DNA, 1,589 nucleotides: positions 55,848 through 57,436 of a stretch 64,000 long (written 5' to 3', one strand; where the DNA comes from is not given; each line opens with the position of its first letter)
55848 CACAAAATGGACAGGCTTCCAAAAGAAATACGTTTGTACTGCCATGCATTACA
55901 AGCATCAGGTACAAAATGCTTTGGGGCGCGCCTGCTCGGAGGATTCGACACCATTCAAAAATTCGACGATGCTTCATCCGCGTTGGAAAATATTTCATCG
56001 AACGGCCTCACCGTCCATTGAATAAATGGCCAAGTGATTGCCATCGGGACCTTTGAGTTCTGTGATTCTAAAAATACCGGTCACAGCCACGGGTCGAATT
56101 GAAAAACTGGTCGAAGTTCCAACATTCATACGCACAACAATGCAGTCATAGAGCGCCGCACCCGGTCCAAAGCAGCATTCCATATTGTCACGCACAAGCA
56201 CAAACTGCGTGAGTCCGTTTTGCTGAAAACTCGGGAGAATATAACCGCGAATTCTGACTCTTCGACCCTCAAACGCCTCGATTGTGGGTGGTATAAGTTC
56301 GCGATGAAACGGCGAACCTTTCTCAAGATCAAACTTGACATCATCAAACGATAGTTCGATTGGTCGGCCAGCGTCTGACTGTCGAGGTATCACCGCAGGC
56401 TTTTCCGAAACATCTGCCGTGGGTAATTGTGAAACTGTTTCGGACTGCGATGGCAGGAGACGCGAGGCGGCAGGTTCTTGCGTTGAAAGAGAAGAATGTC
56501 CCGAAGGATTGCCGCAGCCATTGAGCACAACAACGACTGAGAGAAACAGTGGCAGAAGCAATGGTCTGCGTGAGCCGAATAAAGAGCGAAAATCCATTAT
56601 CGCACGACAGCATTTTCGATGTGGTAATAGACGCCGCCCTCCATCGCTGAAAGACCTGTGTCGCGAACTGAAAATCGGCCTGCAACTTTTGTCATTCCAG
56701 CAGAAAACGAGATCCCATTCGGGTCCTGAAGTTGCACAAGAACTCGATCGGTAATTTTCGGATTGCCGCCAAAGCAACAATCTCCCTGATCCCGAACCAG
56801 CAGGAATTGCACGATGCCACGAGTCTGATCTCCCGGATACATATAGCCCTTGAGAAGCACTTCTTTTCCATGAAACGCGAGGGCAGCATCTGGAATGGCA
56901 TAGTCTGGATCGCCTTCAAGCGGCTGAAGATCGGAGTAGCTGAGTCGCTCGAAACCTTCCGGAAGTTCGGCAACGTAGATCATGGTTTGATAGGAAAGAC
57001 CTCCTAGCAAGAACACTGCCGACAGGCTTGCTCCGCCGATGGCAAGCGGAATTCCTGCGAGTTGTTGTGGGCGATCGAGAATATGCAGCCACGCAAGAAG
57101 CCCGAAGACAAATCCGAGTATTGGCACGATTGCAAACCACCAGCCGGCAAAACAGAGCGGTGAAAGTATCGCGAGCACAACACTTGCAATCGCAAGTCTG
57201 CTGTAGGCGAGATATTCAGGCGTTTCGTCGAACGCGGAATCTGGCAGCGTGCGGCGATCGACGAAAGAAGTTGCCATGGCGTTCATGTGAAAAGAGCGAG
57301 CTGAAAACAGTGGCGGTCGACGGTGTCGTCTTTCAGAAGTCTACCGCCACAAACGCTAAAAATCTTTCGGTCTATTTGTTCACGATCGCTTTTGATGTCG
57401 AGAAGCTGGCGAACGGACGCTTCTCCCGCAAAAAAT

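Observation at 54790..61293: Co-directional, partly overlapping ABC (MacB/FtsX-type) cluster with duplicated CPFC-protein and CCFG(DUF3299-like) genes: candidate undescribed envelope system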

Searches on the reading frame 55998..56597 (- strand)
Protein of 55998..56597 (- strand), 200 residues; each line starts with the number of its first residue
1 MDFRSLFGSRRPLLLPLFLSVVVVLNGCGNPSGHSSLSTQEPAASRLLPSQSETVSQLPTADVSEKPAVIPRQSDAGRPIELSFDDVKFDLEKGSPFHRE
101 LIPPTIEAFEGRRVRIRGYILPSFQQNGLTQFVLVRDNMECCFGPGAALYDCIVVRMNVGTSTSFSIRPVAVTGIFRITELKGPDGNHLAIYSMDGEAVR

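Call 3: search_protein_families(library=pfam, proteins=[window:55998-56597:-], max_evalue=0.1)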
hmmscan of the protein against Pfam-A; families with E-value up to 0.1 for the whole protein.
window:55998-56597:- (200 aa): 1 family
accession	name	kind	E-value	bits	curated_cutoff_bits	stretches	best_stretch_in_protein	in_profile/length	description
PF11736.14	DUF3299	-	5.6e-06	26.9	22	1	104-199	42-137/139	Protein of unknown function (DUF3299)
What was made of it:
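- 55995..56597 (-): D2 (200 aa). A lipoprotein with lipobox LNGC (Cys28), a disordered linker of about 55 aa, and a DUF3299 OB domain with the loop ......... PF11736 at 26.9 bits against a cut-off of 22 (call 3).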

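Call 4: search_protein_families(library=ncbifam, proteins=[window:55998-56597:-], max_evalue=0.1)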
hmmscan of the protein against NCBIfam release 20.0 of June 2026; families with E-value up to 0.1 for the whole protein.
window:55998-56597:- (200 aa): 1 family
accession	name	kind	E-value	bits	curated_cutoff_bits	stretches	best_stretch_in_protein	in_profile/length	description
TIGR03943.1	TIGR03943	equivalog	0.017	14.5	88.8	1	102-143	123-163/221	TIGR03943 family putative permease subunit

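Call 13: search_solved_structures(query=window:55998-56597:-, max_evalue=10, show_alignments=2)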
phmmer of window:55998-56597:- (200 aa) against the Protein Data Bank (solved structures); distinct sequences matched with E-value up to 10: 3.
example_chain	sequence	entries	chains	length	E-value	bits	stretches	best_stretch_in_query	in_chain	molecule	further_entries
4hsp_A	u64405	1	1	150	0.0097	18.9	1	79-180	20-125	hypothetical protein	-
8fmw_P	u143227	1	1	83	0.45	13.5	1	93-159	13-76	30S ribosomal protein S16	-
4lhk_A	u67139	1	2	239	0.98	12.4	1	114-185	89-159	Flocculin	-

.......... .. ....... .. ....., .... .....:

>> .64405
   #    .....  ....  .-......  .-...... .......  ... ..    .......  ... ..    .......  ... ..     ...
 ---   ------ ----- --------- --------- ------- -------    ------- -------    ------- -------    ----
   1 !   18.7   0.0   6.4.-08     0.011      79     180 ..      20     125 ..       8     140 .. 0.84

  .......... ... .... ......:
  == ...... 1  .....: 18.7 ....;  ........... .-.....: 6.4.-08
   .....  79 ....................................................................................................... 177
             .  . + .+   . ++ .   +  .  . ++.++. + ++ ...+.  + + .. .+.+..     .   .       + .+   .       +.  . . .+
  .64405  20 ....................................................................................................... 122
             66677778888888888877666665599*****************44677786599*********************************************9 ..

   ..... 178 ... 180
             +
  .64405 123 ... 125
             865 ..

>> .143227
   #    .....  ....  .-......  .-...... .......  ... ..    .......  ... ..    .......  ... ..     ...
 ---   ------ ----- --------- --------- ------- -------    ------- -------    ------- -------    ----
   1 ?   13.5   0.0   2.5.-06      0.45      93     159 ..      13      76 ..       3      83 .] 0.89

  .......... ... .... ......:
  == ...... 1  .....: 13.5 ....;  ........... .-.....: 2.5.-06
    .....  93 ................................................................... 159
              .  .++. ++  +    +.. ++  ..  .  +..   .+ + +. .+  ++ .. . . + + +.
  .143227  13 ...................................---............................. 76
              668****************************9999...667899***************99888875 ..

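Call 32: find_homologous_proteins(query=window:55998-56597:-, max_evalue=0.001)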
Query window:55998-56597:- (200 aa): 3562 proteins with E <= 0.001 among 3846 candidates; the best 120 are listed.
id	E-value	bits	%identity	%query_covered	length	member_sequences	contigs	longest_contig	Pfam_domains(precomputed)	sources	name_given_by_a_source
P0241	4.2e-127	439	99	100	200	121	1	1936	PF11736.15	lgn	-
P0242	1.7e-111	389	90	100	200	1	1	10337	PF11736.15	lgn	-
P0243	6.8e-109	380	92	100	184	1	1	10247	-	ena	-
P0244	3.4e-60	221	60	87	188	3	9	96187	-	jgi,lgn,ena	-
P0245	6.6e-60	220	77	60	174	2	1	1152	-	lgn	-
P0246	2.5e-59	218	76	60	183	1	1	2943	-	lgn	-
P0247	3.5e-59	218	57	97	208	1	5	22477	-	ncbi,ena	-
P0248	8.5e-59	217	72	61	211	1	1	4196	-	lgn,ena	-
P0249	1.3e-58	216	54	94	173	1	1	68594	-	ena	-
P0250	1.5e-58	216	57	92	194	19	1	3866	PF11736.15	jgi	-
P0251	2.3e-58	215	70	65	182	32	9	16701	-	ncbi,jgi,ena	jgi:hypothetical protein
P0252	2.6e-58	215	56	93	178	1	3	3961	PF11736.15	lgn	-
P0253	2.9e-58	215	57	92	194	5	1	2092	PF11736.15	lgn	-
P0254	3.1e-58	215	56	97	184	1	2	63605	-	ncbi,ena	-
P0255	4.9e-58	214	73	62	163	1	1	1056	-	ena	-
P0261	7.4e-58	214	59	92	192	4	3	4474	PF11736.15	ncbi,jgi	jgi:hypothetical protein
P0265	1.2e-57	213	58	93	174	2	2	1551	PF11736.15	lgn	-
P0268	1.3e-57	213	54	99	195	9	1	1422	PF11736.15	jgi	-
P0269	1.4e-57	213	69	68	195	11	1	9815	PF11736.15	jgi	jgi:hypothetical protein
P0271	1.6e-57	212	58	93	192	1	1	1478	PF11736.15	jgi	jgi:hypothetical protein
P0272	1.6e-57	212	76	60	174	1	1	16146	PF11736.15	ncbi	ncbi:MAG: DUF3299 domain-containing protein [Planctomycetia bacterium]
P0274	2.1e-57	212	58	93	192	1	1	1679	PF11736.15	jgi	jgi:hypothetical protein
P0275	2.1e-57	212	72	65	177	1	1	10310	PF11736.15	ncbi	ncbi:MAG: DUF3299 domain-containing protein [Planctomycetaceae bacterium]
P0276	2.2e-57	212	59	94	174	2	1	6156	PF11736.15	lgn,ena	-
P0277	2.7e-57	212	58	92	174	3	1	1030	PF11736.15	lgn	-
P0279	3.1e-57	212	73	64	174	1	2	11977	PF11736.15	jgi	jgi:hypothetical protein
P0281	3.6e-57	211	72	62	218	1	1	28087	PF11736.15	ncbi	-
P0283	4.2e-57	211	59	84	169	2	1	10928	PF11736.15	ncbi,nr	ncbi:MAG: DUF3299 domain-containing protein [Planctomycetia bacterium]|nr:DUF3299 domain-containing 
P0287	4.9e-57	211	58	93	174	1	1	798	PF11736.15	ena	-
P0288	5.0e-57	211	72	63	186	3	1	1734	PF11736.15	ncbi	-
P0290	5.5e-57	211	57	93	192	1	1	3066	PF11736.15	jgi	jgi:hypothetical protein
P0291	5.5e-57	211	64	75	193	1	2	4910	PF11736.15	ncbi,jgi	jgi:hypothetical protein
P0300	8.8e-57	210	74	60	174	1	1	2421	PF11736.15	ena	-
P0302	9.0e-57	210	55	93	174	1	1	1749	PF11736.15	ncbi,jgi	jgi:hypothetical protein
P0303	9.0e-57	210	73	60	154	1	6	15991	PF11736.15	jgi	jgi:hypothetical protein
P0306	9.7e-57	210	73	60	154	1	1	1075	PF11736.15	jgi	jgi:hypothetical protein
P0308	1.1e-56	210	59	87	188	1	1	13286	PF11736.15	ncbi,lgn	-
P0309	1.1e-56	210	59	90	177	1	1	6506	PF11736.15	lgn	-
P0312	1.1e-56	210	73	60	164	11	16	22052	PF11736.15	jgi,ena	jgi:hypothetical protein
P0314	1.2e-56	210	56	90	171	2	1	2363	PF11736.15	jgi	jgi:hypothetical protein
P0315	1.2e-56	210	69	70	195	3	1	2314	PF11736.15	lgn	-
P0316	1.2e-56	210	71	65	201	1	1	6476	PF11736.15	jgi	-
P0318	1.3e-56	209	73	60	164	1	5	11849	PF11736.15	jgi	jgi:hypothetical protein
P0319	1.4e-56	209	70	65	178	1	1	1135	PF11736.15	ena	-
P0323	1.9e-56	209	71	65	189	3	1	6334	PF11736.15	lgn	-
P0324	2.2e-56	209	74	62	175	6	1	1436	PF11736.15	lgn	-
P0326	2.3e-56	209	68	68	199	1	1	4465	PF11736.15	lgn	-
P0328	2.4e-56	209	52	94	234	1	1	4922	PF11736.15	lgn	-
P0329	2.7e-56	208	73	60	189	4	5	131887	PF11736.15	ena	-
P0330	2.8e-56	208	54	92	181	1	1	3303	PF11736.15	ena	-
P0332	3.0e-56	208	58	90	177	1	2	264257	PF11736.15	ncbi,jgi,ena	jgi:hypothetical protein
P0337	3.8e-56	208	73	60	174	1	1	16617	PF11736.15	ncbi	ncbi:MAG: DUF3299 domain-containing protein [Planctomycetaceae bacterium]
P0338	4.1e-56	208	72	62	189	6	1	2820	PF11736.15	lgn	-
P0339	4.2e-56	208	58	90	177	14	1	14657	PF11736.15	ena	-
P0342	4.5e-56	208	69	70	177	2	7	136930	PF11736.15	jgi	jgi:hypothetical protein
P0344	4.7e-56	208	64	75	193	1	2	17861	PF11736.15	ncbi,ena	ncbi:MAG: hypothetical protein RLZZ111_1326 [Planctomycetota bacterium]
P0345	4.8e-56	208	57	92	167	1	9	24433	PF11736.15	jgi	jgi:hypothetical protein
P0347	4.9e-56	208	57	92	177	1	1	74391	PF11736.15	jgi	jgi:hypothetical protein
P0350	5.0e-56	208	56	95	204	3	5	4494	PF11736.15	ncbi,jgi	jgi:hypothetical protein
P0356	5.9e-56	207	73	60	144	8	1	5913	PF11736.15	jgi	jgi:hypothetical protein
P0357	6.0e-56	207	74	63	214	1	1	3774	PF11736.15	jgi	jgi:hypothetical protein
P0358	6.1e-56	207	56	93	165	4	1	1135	PF11736.15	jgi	jgi:hypothetical protein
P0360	6.4e-56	207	55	92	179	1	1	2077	PF11736.15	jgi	jgi:hypothetical protein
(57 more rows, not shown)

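Call 46: predict_structure(alignment_id=A3)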
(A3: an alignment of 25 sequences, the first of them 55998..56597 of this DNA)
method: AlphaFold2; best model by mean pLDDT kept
length: 200 residues; sequences in the alignment: 25
mean_pLDDT: 70.8   pTM: 0.57
mean pLDDT of the five models: 70.8, 70.5, 70.3, 68.7, 66.7
residues with pLDDT >= 90: 30; 70-90: 71; 50-70: 80; < 50: 19
segments of 3 or more residues with pLDDT < 50: 62-65, 69-71
pLDDT, mean of each block of 10 residues (from residue 1): 56 58 59 54 54 50 47 68 89 79 92 92 71 79 64 82 77 90 77 78
secondary structure, 60 per line:
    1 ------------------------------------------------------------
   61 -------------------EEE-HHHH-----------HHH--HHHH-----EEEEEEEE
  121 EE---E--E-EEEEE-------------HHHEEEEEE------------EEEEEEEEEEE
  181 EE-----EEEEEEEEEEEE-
elements in order: E80-82 H84-87 H104-107 E113-122 E131-135 E152-157 E170-182 E188-199

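Call 49: fold_search(model_id=the predicted structure, library=pdb)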
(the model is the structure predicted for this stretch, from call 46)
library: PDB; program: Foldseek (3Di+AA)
matches with E <= 10: 766; with E <= 0.001: 1
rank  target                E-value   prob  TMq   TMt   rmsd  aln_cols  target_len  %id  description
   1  4hsp                  1.9e-07  1.00  0.43  0.56   8.7       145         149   21  Crystal structure of a DUF3299 family protein (PA4066) from Pseudomonas aeruginosa PAO1 at 2.45 A resolution (released 2012-12-26)
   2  4ywk_B                1.3e-03  1.00  0.36  0.38   5.7       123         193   10  Pyrococcus furiosus MCM N-terminal domain with Zinc-binding subdomain B deleted (released 2015-09-23)
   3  4wj3_M                1.7e-03  1.00  0.31  0.12   4.2       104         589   12  Crystal structure of the asparagine transamidosome from Pseudomonas aeruginosa (released 2014-12-31)
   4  9gjw_2                1.8e-03  1.00  0.33  0.13   7.1       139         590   15  OCCM maturation intermediate stalled with an Arginine Finger mutation in Mcm2 (released 2025-03-05)
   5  4ywk_A                2.0e-03  1.00  0.34  0.37   4.9       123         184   11  Pyrococcus furiosus MCM N-terminal domain with Zinc-binding subdomain B deleted (released 2015-09-23)
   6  9dhk_E                2.3e-03  0.97  0.24  0.34   8.8       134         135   12  RMI1-RMI2 bound to cyclic peptide L3 (released 2025-07-02)
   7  1n9w_A                2.4e-03  1.00  0.28  0.17   5.0        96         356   12  Crystal structure of the non-discriminating and archaeal-type aspartyl-tRNA synthetase from Thermus thermophilus (released 2003-04-08)
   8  6hhv_B                2.6e-03  1.00  0.31  0.12   4.4       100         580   11  Structure of T. thermophilus AspRS in Complex with 5'-O-(N-(L-aspartyl)-sulfamoyl)N3-methyluridine (released 2019-12-18)
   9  3mxn_B                2.6e-03  1.00  0.30  0.43   7.5       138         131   14  Crystal structure of the RMI core complex (released 2010-09-15)
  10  8tc8_A                3.9e-03  0.99  0.27  0.14   7.1       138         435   17  Human asparaginyl-tRNA synthetase bound to adenosine 5'-sulfamate (released 2024-02-07)
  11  8aas_C                4.2e-03  1.00  0.29  0.48   5.8       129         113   10  Crystal structure of the Pyrococcus abyssi RPA trimerization core bound to poly-dT20 ssDNA (released 2023-05-03)
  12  2z6k_A                4.4e-03  1.00  0.32  0.47   5.8       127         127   15  Crystal structure of full-length human RPA14/32 heterodimer (released 2007-12-04)
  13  1n9w_B                4.7e-03  1.00  0.27  0.16   5.0       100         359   14  Crystal structure of the non-discriminating and archaeal-type aspartyl-tRNA synthetase from Thermus thermophilus (released 2003-04-08)
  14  8tc9_B                5.0e-03  0.96  0.24  0.12   7.0       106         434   23  Human asparaginyl-tRNA synthetase bound to OSM-S-106 (released 2024-02-07)
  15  5w25_A                5.3e-03  1.00  0.31  0.12   4.1       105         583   13  Crystal structure of Aspartyl-tRNA synthetase from Mycobacterium tuberculosis complexed with L-Aspartic Acid (released 2017-06-14)
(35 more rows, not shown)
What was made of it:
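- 55995..56597 (-): AF2 model, then Foldseek top match 4hsp (PA4066), E 1.9e-7 (calls 46, 49).
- On ZrgABCDE / PA4063-PA4066: Foldseek top match is 4hsp, E 1.9e-7 (call 49).
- Closest known: Vibrio ZrgABCDE and Pseudomonas aeruginosa PA4063-PA4066. Same: D2 matches the PA4066 fold (call 49).
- Its top fold match is PA4066 (call 49).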

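Call 80: search_solved_structures(query=A3, max_evalue=10)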
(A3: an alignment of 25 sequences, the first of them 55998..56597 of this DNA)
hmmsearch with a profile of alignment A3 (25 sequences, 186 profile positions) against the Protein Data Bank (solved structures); distinct sequences matched with E-value up to 10: 3.
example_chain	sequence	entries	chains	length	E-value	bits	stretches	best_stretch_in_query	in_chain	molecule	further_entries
4hsp_A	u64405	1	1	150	0.00055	23.3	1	90-182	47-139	hypothetical protein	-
5ts4_A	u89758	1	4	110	1.4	12.3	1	145-169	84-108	denovo NTF2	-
5nl6_A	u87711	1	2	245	1.5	12.2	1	30-80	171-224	Calponin domain family protein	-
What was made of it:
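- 55995..56597 (-): Sequence match to 4hsp_A, E 0.0097 alone and 5.5e-4 with a profile (calls 13, 80).
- On DUF3299 (PF11736): Met for D2 (calls 3, 49, 80).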

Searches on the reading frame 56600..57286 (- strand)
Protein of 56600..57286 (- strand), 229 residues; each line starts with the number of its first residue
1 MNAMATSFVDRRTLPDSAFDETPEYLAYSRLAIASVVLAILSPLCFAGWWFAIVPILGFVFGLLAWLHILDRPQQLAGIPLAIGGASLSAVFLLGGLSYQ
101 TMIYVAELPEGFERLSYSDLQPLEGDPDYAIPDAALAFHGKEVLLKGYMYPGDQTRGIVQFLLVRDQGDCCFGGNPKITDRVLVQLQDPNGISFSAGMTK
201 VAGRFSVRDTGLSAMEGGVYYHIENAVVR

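Call 3: search_protein_families(library=pfam, proteins=[window:56600-57286:-], max_evalue=0.1)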
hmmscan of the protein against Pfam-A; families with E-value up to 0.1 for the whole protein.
window:56600-57286:- (229 aa): 2 families
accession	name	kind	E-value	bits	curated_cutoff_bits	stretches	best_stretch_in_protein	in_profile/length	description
PF13828.11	DUF4190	-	0.00016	21.8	35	1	31-95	1-58/62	Domain of unknown function (DUF4190)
PF11736.14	DUF3299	-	0.049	14.2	22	1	137-224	46-133/139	Protein of unknown function (DUF3299)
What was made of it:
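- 56597..57286 (-): D1 (229 aa). A membrane-anchored DUF3299-like OB protein with an N-terminal hydrophobic region of about 70 residues (2-3 TM helices, DUF4190-like) followed by an OB domain with the loop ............. DUF4190 E 1.6e-4 and DUF3299 E 0.049, both below cut-off (call 3).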

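Call 4: search_protein_families(library=ncbifam, proteins=[window:56600-57286:-], max_evalue=0.1)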
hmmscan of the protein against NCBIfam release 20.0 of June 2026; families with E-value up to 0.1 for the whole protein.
window:56600-57286:- (229 aa): 0 families
